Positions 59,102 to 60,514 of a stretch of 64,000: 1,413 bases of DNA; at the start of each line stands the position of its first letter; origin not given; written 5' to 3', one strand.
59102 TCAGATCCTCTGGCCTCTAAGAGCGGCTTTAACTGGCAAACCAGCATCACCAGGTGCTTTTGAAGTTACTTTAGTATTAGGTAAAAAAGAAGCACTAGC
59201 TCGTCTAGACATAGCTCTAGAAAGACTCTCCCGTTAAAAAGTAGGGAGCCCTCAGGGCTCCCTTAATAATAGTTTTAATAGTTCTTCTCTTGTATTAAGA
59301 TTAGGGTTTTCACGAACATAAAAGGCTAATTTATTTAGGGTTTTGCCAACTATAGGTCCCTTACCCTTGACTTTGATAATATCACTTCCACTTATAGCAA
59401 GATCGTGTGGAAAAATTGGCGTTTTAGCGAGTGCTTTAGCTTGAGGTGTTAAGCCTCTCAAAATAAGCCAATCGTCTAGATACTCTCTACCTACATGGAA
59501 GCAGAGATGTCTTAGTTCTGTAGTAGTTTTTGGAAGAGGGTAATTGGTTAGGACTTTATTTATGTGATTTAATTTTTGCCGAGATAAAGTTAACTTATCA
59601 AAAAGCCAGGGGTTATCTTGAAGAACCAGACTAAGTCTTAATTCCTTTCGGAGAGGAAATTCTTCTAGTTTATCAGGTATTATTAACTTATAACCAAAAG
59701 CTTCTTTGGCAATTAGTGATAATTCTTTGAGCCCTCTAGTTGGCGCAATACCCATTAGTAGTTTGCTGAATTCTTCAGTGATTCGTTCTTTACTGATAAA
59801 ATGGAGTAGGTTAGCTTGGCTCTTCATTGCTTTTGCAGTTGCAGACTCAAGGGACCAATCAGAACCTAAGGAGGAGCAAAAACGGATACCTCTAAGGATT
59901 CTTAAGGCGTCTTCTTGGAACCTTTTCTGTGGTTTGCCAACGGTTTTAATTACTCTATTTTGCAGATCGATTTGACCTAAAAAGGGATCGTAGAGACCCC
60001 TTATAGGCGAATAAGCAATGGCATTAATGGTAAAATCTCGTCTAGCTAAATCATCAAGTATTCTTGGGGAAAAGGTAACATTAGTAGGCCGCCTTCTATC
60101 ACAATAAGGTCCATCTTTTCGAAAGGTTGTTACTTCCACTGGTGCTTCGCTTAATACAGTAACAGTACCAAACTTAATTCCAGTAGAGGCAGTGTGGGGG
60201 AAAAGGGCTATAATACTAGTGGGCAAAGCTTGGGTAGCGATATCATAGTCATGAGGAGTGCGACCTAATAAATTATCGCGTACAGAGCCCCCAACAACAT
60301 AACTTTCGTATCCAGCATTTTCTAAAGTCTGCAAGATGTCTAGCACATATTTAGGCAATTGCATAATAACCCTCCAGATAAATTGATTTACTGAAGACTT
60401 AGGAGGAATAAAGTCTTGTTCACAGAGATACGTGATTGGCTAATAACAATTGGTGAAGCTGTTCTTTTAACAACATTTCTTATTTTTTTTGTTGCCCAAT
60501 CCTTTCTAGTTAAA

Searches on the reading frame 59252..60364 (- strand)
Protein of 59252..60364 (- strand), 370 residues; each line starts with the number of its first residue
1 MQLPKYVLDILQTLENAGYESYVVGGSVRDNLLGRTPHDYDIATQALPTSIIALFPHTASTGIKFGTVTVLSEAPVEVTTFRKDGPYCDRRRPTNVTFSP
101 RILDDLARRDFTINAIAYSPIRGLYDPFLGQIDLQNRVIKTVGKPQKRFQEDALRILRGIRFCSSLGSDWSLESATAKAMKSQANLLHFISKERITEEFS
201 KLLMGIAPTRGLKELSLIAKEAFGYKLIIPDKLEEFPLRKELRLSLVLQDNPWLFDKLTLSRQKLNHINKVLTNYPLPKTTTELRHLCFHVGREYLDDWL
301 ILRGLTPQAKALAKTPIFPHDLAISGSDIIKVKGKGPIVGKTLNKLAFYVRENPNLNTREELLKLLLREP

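Call 32: find_encoding_contigs(protein=window:59252-60364:-, flank=10000, max_places=1)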
Protein window:59252-60364:- (370 aa): 21 contigs read that carry it; 1 place shown.
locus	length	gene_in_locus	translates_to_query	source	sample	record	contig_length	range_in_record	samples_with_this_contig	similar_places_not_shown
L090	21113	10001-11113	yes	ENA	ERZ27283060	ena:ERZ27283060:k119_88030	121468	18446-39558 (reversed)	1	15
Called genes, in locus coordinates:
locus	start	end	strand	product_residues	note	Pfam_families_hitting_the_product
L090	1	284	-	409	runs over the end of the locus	PF00109:ketoacyl-synt, PF02801:Ketoacyl-synt_C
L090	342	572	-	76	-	PF14573:PP-binding_2 (weak), PF23297:ACP_SdgA_C (weak), PF00550:PP-binding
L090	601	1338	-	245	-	PF00106:adh_short, PF08659:KR, PF23441:SDR, PF13561:adh_short_C2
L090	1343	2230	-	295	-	PF00698:Acyl_transf_1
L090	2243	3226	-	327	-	PF08545:ACP_syn_III, PF08541:ACP_syn_III_C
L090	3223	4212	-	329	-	PF02504:FA_synthesis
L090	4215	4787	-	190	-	-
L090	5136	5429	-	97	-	-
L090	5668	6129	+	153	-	-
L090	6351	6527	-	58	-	PF01783:Ribosomal_L32p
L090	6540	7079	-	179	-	PF02620:YceD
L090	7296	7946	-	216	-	PF01205:Impact_N, PF09186:DUF1949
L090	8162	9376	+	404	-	PF12802:MarR_2 (faint), PF13412:HTH_24 (weak), PF00480:ROK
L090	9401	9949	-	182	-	PF10502:Peptidase_S26, PF00717:Peptidase_S24 (weak)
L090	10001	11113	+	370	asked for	PF01743:PolyA_pol, PF12627:PolyA_pol_RNAbd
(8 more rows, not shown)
